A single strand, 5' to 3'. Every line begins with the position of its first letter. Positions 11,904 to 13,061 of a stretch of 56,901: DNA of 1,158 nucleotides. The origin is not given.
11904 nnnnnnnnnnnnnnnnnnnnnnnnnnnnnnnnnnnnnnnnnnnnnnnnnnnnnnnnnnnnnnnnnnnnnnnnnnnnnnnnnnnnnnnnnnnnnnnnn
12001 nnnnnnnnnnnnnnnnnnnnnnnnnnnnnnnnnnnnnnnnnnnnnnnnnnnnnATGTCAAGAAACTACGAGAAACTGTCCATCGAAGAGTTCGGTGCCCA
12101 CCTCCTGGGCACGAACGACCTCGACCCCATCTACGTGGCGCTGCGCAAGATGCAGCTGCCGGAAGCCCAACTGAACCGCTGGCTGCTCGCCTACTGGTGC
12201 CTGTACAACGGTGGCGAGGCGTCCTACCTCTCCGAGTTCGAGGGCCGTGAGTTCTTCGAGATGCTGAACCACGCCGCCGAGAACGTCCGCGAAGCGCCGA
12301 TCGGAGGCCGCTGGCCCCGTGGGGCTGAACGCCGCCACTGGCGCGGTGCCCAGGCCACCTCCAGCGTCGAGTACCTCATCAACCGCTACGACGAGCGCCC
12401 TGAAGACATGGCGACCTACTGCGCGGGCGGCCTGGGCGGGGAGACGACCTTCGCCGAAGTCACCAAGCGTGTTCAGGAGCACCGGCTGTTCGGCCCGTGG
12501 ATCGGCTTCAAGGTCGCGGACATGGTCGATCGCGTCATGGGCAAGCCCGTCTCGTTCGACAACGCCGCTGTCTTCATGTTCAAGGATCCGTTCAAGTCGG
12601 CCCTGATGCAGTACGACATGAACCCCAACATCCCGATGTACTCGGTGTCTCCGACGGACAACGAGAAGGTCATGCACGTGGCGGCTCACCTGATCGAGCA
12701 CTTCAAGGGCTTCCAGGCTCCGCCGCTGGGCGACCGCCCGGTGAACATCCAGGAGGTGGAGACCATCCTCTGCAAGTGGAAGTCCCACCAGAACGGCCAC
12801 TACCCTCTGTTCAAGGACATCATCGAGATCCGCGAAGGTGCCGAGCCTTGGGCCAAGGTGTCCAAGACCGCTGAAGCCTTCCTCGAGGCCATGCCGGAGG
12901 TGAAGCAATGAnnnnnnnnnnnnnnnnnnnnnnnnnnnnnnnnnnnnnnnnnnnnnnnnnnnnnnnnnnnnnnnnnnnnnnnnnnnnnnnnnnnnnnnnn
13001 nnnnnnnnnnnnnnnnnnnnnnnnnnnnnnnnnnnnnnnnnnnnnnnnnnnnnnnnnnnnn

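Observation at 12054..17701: Tightly coupled operon that looks like a thymidine hypermodification pathway ending in an N-acetylated aminomethyl-type side chain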

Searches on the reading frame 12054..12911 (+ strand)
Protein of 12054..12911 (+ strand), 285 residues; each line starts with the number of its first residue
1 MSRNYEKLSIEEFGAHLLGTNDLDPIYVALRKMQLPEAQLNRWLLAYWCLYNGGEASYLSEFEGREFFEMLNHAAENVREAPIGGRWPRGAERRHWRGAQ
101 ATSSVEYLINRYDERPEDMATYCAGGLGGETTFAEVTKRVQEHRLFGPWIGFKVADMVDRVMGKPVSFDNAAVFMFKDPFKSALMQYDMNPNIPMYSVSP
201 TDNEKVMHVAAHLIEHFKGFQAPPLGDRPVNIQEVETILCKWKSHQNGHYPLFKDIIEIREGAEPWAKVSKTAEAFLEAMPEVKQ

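Call 4: search_protein_families(library=pfam, proteins=[window:12054-12911:+], max_evalue=0.01)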
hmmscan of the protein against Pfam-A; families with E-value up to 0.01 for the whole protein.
window:12054-12911:+ (285 aa): 1 family
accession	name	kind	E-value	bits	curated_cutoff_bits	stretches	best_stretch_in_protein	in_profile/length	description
PF18724.6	ADDT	-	3e-27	96.3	26.2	1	25-248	24-231/232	Amino acid:DNA transferase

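Call 5: search_protein_families(library=phrogs, proteins=[window:12054-12911:+], max_evalue=0.001)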
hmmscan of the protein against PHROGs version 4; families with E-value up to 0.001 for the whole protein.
window:12054-12911:+ (285 aa): 1 family
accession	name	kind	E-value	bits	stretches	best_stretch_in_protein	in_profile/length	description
phrog_6364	-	unknown function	1.9e-132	441.8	1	1-284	3-279/287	-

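Call 15: search_solved_structures(query=window:12054-12911:+, show_alignments=1)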
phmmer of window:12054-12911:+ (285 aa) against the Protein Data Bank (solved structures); distinct sequences matched with E-value up to 0.001: 2.
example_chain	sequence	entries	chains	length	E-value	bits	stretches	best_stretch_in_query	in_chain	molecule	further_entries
8z2m_A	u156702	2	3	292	4.3e-169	564.6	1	1-285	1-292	Glycinyltransferase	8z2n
25qc_A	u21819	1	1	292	1.7e-96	326.4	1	2-282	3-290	Amino acid:DNA transferase domain-containing protein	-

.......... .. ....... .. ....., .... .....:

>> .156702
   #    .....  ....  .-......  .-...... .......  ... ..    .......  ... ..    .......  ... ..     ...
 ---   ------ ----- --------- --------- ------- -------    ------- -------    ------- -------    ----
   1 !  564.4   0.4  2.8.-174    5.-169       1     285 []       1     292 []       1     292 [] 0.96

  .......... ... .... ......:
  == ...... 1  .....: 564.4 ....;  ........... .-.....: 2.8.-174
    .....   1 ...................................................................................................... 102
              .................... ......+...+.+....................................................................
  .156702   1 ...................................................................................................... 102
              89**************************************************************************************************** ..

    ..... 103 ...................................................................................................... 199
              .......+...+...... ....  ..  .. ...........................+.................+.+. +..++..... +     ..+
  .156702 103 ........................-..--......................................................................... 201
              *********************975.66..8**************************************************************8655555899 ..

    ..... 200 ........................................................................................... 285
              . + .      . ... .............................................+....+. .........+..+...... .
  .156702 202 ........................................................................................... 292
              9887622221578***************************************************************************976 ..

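Call 47: search_protein_families(library=ncbifam, proteins=[window:12054-12911:+], max_evalue=0.001)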
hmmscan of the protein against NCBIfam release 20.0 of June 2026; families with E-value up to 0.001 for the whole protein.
window:12054-12911:+ (285 aa): 0 families

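Call 64: find_homologous_proteins(query=window:12054-12911:+, max_evalue=0.00001)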
Query window:12054-12911:+ (285 aa): 1349 proteins with E <= 0.00001 among 1694 candidates; the best 120 are listed.
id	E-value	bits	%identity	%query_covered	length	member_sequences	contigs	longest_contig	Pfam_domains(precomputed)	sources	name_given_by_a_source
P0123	4.9e-195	665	99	100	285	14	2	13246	PF18724.7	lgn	-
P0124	4.0e-188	642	96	100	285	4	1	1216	PF18724.7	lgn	-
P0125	4.5e-187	638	95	100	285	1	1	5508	PF18724.7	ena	-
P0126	1.4e-164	565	85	100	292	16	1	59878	PF18724.7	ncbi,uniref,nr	ncbi:hypothetical protein PaMx11_46 [Pseudomonas phage PaMx11]|uniref:Glycinyltransferase n=1 Tax=Ps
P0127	8.0e-143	493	76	100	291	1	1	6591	PF18724.7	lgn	-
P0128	8.7e-136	470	72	100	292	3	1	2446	PF18724.7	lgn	-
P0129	1.3e-135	470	72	100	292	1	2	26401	PF18724.7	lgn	-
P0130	2.2e-134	466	72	100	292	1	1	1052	PF18724.7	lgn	-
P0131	8.9e-133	460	71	100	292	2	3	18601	PF18724.7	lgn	-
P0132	1.9e-128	446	70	100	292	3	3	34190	PF18724.7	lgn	-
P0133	1.0e-110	388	60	99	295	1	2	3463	PF18724.7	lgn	-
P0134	3.2e-102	360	57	99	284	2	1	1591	PF18724.7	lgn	-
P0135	4.4e-100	353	57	99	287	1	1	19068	PF18724.7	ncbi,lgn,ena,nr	ncbi:MAG: hypothetical protein KAJ19_03875 [Gammaproteobacteria bacterium]|nr:hypothetical protein [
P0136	9.6e-100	352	57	99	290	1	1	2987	PF18724.7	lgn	-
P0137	2.9e-98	347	56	100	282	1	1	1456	PF18724.7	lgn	-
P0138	3.3e-98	347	57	98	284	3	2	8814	PF18724.7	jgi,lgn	jgi:hypothetical protein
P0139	4.7e-98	346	57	98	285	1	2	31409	PF18724.7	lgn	-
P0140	5.0e-98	346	58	99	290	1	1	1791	PF18724.7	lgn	-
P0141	2.5e-97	344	58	98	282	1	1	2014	PF18724.7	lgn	-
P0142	3.2e-97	344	58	96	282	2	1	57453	PF18724.7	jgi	jgi:hypothetical protein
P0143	7.0e-97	342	56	99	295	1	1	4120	PF18724.7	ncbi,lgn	-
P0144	1.7e-96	341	54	99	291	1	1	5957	PF18724.7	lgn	-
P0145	2.1e-96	341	55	100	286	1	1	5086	PF18724.7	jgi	jgi:hypothetical protein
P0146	2.9e-96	340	56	98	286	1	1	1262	PF18724.7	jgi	-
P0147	3.3e-96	340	55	98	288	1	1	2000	PF18724.7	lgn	-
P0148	4.1e-96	340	58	98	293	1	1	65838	PF18724.7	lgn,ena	-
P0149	7.3e-96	339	56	99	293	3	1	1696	PF18724.7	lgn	-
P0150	1.7e-95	338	55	99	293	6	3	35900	PF18724.7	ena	-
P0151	2.1e-95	338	54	98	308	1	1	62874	PF18724.7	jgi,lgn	jgi:hypothetical protein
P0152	2.3e-95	338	50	100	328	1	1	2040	PF18724.7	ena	-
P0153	2.5e-95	337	54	100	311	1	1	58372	PF18724.7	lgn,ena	-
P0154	3.0e-95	337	55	99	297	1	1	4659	PF18724.7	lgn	-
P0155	3.2e-95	337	55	98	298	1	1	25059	PF18724.7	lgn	-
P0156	8.6e-95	336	56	98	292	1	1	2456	PF18724.7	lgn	-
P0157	1.2e-94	335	54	98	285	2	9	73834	PF18724.7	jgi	jgi:hypothetical protein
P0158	8.3e-94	332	53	98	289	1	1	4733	PF18724.7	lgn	-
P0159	1.3e-93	332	55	98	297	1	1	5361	PF18724.7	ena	-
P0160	1.6e-93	331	55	100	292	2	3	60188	PF18724.7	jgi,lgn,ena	jgi:hypothetical protein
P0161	1.6e-93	331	56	98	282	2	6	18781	PF18724.7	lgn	-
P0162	1.6e-93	331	54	99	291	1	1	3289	PF18724.7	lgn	-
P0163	4.3e-93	330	55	99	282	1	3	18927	PF18724.7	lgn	-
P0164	5.2e-93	330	55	99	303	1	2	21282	PF18724.7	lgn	-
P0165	8.6e-93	329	55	98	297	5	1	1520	PF18724.7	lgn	-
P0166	8.8e-93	329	53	99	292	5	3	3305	PF18724.7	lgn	-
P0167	9.0e-93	329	56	99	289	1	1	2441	PF18724.7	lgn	-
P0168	1.2e-92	329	53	99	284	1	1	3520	PF18724.7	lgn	-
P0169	1.3e-92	328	51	99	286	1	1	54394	PF18724.7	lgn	-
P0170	2.5e-92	328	52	99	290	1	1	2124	PF18724.7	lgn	-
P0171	3.2e-92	327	54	97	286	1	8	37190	PF18724.7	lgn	-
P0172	3.6e-92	327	54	98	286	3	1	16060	PF18724.7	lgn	-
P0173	3.8e-92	327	53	98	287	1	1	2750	PF18724.7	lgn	-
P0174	4.9e-92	327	55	98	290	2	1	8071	PF18724.7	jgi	jgi:hypothetical protein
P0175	5.4e-92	326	54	99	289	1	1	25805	PF18724.7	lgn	-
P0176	6.1e-92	326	54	100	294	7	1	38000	PF18724.7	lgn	-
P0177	6.2e-92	326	53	98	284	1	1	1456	PF18724.7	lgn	-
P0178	6.5e-92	326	53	99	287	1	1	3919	PF18724.7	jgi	-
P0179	8.4e-92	326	54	99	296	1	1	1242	PF18724.7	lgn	-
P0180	1.0e-91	326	55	98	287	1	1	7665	PF18724.7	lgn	-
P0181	1.1e-91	325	54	99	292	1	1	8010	PF18724.7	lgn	-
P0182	2.0e-91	325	54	99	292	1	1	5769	PF18724.7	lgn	-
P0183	2.1e-91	324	53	99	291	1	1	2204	PF18724.7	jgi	jgi:hypothetical protein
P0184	2.8e-91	324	53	98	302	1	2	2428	PF18724.7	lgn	-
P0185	3.2e-91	324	55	98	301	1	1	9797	PF18724.7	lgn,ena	-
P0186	7.5e-91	323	55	99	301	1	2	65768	PF18724.7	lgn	-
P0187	7.6e-91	323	55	99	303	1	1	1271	PF18724.7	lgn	-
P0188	7.8e-91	323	53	99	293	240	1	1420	PF18724.7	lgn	-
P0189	8.4e-91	323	54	97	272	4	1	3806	PF18724.7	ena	-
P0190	1.1e-90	322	53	99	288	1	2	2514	PF18724.7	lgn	-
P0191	1.2e-90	322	54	99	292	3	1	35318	PF18724.7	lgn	-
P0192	1.2e-90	322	53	99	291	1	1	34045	PF18724.7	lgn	-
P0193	1.3e-90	322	54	99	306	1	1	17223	PF18724.7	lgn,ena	-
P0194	1.4e-90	322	55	100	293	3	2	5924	PF18724.7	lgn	-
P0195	2.0e-90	321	54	98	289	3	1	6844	PF18724.7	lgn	-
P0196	2.0e-90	321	52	98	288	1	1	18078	PF18724.7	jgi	jgi:hypothetical protein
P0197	2.0e-90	321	55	98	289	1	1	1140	PF18724.7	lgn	-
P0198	2.5e-90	321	54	98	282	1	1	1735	PF18724.7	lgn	-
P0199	2.7e-90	321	53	99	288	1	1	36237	PF18724.7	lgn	-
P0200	3.1e-90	321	53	97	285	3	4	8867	PF18724.7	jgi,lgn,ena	-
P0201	3.7e-90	320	52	98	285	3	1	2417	PF18724.7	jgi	-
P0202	4.1e-90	320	56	98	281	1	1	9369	PF18724.7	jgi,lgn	jgi:hypothetical protein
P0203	4.5e-90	320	53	98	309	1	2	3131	PF18724.7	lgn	-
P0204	4.6e-90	320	53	98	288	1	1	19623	PF18724.7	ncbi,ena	-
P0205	4.8e-90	320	53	98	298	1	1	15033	PF18724.7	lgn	-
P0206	5.4e-90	320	53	98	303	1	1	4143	PF18724.7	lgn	-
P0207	7.2e-90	319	56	96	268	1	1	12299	PF18724.7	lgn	-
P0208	7.9e-90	319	55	98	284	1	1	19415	PF18724.7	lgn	-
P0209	1.1e-89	319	53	99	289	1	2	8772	PF18724.7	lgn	-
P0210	1.2e-89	319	53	99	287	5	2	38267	PF18724.7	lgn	-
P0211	1.3e-89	319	54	99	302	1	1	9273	PF18724.7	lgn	-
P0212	1.7e-89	318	55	98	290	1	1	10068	PF18724.7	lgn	-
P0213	1.7e-89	318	56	98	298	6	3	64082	PF18724.7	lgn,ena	-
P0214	1.9e-89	318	51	99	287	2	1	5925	PF18724.7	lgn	-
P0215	2.1e-89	318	53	99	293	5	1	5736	PF18724.7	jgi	jgi:hypothetical protein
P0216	2.6e-89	318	52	99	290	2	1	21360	PF18724.7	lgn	-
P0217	2.6e-89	318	53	98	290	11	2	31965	PF18724.7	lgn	-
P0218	2.7e-89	318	54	98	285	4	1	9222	PF18724.7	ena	-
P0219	2.9e-89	317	53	99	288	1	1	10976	PF18724.7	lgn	-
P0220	3.1e-89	317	54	98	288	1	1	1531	PF18724.7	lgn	-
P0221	3.4e-89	317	53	99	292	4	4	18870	PF18724.7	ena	-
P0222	3.4e-89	317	54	99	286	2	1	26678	PF18724.7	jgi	jgi:hypothetical protein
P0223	3.7e-89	317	54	99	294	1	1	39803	PF18724.7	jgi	jgi:hypothetical protein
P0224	3.8e-89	317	56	98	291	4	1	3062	PF18724.7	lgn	-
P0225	4.2e-89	317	54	98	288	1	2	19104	PF18724.7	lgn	-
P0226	4.4e-89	317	54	99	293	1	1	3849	PF18724.7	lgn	-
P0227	4.7e-89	317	52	99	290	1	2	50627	PF18724.7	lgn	-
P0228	5.1e-89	317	52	98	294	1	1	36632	PF18724.7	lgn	-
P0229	5.3e-89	317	53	99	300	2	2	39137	PF18724.7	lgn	-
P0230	5.6e-89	317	52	99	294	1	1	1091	PF18724.7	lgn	-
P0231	5.8e-89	316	51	98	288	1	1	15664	PF18724.7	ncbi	-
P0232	6.3e-89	316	54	99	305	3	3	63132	PF18724.7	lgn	-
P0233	6.3e-89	316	54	99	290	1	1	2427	PF18724.7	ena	-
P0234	7.1e-89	316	51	98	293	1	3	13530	PF18724.7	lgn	-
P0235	7.7e-89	316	53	99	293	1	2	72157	PF18724.7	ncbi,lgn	-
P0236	7.9e-89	316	52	100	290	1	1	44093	PF18724.7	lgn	-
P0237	8.6e-89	316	53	99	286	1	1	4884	PF18724.7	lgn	-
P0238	9.1e-89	316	52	98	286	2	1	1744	PF18724.7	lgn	-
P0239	1.1e-88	316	52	99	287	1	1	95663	PF18724.7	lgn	-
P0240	1.1e-88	316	52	100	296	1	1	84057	PF18724.7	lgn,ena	-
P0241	1.1e-88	316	53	99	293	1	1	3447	PF18724.7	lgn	-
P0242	1.1e-88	316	53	98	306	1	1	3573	PF18724.7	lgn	-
